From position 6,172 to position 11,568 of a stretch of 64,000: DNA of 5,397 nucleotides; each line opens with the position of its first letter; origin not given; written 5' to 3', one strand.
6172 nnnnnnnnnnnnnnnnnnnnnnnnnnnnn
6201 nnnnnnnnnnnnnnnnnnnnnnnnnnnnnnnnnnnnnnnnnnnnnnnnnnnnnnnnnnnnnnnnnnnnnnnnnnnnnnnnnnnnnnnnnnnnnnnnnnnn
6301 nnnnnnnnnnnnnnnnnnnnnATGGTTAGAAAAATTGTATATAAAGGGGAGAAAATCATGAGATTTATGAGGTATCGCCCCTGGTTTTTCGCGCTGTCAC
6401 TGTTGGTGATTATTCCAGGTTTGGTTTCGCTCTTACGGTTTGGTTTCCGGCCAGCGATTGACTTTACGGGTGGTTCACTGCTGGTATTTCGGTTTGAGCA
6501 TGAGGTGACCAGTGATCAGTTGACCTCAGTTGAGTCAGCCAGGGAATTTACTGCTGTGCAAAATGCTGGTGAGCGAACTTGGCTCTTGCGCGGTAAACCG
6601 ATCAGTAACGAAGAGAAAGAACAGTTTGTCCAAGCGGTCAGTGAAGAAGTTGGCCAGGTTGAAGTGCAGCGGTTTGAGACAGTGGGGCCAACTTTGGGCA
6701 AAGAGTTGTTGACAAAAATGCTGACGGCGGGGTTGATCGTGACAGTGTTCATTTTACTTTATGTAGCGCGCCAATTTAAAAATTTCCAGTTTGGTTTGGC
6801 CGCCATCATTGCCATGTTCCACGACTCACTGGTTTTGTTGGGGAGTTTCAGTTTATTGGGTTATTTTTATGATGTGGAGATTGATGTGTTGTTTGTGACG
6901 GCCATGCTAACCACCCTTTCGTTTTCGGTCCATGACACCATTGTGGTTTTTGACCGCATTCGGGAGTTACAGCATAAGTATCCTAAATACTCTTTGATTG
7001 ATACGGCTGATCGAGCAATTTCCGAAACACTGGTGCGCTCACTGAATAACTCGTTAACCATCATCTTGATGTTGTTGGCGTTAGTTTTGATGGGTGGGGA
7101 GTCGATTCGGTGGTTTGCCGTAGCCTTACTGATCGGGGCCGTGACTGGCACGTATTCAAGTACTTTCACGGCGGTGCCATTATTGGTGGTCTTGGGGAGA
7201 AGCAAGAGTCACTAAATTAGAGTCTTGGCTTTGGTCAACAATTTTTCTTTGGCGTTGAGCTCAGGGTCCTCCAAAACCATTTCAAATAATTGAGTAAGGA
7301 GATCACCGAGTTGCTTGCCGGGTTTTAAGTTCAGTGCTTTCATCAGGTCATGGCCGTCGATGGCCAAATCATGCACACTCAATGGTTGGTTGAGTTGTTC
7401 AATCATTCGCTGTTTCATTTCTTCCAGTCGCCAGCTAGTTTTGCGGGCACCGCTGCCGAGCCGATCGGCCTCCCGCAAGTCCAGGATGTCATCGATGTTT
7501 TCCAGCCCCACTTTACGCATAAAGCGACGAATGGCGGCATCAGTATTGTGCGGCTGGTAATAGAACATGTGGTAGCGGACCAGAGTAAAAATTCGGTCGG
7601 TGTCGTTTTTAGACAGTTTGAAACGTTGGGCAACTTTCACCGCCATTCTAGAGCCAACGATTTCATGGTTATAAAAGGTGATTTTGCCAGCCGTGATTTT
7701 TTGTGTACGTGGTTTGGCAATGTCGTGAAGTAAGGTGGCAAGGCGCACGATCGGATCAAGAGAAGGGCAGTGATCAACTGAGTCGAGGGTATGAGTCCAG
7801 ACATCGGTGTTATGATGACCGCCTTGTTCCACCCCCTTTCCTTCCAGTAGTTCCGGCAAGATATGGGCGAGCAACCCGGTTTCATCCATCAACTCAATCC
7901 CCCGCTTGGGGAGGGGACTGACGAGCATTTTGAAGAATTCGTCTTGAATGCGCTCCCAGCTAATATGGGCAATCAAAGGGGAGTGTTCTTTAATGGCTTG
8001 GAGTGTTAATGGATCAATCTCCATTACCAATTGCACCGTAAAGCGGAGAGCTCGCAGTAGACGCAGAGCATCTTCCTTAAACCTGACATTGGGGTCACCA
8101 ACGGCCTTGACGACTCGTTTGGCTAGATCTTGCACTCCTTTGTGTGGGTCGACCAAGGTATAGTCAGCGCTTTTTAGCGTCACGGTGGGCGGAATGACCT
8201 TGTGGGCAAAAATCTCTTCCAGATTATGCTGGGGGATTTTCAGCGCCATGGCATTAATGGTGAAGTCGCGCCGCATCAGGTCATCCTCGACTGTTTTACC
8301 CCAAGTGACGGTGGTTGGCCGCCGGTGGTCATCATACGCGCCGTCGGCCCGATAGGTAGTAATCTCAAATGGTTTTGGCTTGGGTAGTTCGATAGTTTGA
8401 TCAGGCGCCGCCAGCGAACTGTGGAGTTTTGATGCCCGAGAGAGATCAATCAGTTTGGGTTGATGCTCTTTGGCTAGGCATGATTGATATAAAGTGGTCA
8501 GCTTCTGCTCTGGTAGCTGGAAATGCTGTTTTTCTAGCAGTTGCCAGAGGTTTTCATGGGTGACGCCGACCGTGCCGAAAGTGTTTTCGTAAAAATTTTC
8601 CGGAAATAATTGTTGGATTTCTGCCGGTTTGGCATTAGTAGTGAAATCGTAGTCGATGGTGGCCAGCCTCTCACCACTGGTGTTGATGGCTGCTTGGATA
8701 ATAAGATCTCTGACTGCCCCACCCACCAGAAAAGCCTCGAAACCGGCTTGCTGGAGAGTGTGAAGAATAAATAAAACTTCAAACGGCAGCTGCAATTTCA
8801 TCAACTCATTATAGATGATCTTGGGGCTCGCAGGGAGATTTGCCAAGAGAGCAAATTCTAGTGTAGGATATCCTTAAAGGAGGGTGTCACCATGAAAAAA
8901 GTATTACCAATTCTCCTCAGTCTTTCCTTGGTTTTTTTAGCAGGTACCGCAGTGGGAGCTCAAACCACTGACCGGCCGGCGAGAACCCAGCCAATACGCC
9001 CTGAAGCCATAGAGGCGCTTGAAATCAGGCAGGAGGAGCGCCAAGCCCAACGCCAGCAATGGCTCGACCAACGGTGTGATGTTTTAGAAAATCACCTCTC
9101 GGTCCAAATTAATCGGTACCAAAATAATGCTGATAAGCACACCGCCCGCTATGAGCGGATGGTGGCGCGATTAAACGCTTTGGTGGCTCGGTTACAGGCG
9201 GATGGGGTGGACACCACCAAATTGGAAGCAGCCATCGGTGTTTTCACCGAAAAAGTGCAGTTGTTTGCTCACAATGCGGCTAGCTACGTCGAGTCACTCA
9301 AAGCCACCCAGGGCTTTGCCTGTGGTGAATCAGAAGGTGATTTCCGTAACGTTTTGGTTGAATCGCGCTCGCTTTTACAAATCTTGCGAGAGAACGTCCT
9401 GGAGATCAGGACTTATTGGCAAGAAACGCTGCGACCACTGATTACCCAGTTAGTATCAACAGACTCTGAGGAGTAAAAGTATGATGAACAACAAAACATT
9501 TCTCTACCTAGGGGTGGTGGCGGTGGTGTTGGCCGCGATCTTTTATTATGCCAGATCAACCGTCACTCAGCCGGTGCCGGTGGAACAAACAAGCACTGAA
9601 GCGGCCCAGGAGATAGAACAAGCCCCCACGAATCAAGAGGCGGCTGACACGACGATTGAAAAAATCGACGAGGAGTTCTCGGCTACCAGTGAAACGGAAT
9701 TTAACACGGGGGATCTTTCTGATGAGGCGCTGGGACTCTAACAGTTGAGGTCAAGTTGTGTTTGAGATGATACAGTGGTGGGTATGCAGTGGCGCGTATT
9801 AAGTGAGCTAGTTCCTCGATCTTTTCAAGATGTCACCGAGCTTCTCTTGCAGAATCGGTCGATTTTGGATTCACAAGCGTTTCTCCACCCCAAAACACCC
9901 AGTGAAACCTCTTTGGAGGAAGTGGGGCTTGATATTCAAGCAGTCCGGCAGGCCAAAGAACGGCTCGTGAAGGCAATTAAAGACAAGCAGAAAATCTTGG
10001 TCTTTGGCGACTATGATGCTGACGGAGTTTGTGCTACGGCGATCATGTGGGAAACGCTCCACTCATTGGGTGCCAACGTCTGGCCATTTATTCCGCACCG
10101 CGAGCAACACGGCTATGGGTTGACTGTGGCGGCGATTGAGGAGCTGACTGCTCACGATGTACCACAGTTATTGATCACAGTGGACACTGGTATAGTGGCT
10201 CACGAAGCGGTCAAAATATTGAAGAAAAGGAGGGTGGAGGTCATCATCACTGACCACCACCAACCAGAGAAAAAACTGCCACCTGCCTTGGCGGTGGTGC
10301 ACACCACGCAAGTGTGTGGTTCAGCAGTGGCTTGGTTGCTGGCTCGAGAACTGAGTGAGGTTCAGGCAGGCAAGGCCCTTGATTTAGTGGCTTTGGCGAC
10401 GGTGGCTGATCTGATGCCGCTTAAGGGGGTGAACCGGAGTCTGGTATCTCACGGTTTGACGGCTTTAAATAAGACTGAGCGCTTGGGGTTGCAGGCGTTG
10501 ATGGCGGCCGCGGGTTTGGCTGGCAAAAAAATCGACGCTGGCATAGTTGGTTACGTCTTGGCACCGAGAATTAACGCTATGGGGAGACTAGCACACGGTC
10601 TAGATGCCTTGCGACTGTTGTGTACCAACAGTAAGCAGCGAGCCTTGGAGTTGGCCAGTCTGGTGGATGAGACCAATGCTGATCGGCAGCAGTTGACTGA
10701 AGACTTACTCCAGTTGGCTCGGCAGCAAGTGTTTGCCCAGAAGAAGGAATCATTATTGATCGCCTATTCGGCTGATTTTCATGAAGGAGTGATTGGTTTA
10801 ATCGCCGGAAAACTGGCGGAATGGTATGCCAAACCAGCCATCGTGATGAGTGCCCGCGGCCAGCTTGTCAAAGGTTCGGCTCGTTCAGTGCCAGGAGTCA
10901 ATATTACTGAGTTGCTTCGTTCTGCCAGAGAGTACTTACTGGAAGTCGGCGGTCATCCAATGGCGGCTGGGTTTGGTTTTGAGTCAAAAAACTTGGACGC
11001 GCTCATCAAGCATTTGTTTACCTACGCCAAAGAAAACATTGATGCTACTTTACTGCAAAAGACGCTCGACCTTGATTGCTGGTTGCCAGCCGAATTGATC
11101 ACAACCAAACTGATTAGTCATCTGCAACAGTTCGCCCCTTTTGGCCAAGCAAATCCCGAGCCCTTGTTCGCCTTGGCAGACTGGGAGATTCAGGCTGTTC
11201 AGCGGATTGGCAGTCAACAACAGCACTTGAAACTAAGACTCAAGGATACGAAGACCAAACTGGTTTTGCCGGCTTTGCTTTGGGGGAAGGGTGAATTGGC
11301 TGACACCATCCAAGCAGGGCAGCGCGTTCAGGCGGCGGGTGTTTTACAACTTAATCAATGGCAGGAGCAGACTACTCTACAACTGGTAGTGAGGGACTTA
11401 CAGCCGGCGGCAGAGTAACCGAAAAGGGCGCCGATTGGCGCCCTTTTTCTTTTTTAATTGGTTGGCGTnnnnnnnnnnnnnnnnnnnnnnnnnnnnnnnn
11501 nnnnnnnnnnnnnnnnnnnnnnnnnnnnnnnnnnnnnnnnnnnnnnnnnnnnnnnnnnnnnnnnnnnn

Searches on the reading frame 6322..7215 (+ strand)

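Call 8: search_protein_families(library=pfam, proteins=[window:6322-7215:+], max_evalue=0.001)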
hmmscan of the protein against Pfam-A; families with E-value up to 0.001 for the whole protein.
window:6322-7215:+ (297 aa): 2 families
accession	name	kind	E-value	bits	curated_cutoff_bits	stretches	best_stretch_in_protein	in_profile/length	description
PF02355.23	SecD_SecF_C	-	3.1e-48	164.1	20.5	1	106-292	5-187/189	Protein export membrane protein SecD/SecF, C-terminal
PF07549.19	Sec_GG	-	1.2e-05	25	20.3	1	35-61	1-27/28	SecD/SecF GG Motif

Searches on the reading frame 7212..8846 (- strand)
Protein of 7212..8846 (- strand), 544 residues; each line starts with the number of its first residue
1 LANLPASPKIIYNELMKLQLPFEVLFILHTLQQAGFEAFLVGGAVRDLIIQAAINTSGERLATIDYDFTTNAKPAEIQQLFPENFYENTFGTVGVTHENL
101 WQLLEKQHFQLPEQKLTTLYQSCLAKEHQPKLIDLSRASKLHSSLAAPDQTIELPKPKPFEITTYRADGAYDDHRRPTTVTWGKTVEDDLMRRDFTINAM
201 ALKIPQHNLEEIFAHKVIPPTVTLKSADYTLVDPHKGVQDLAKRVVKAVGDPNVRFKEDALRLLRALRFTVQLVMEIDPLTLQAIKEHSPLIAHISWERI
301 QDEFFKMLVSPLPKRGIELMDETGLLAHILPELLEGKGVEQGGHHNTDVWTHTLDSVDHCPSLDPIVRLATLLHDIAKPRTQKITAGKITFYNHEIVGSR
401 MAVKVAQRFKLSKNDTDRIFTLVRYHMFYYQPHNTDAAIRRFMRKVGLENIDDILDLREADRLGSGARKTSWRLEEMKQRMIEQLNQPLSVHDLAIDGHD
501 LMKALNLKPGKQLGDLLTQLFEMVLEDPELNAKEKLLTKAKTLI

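Call 8: search_protein_families(library=pfam, proteins=[window:7212-8846:-], max_evalue=0.001)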
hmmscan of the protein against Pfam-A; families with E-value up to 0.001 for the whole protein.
window:7212-8846:- (544 aa): 4 families
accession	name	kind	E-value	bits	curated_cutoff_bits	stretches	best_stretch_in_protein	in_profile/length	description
PF01743.26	PolyA_pol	-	8.7e-25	87.9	23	2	157-213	58-114/126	Poly A polymerase head domain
PF12627.12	PolyA_pol_RNAbd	-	5.1e-22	77.9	22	1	275-333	2-60/64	Probable RNA and SrmB- binding site of polymerase A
PF13735.12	tRNA_NucTran2_2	-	1.4e-12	48.2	27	1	404-539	26-148/149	tRNA nucleotidyltransferase domain 2 putative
PF01966.28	HD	-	2.1e-08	34.9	22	1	366-463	26-113/116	HD domain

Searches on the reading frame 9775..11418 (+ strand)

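Call 8: search_protein_families(library=pfam, proteins=[window:9775-11418:+], max_evalue=0.001)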
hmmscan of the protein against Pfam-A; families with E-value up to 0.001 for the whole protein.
window:9775-11418:+ (547 aa): 3 families
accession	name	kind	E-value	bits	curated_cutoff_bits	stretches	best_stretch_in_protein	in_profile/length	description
PF17768.7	RecJ_OB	-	1.2e-28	99.8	27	1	434-541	2-107/107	RecJ OB domain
PF01368.27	DHH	-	3.8e-21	76.1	28.1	1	73-209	1-125/125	DHH family, N-terminal domain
PF02272.25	DHHA1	-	2.5e-14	54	25.9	1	326-419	3-101/102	DHHA1 domain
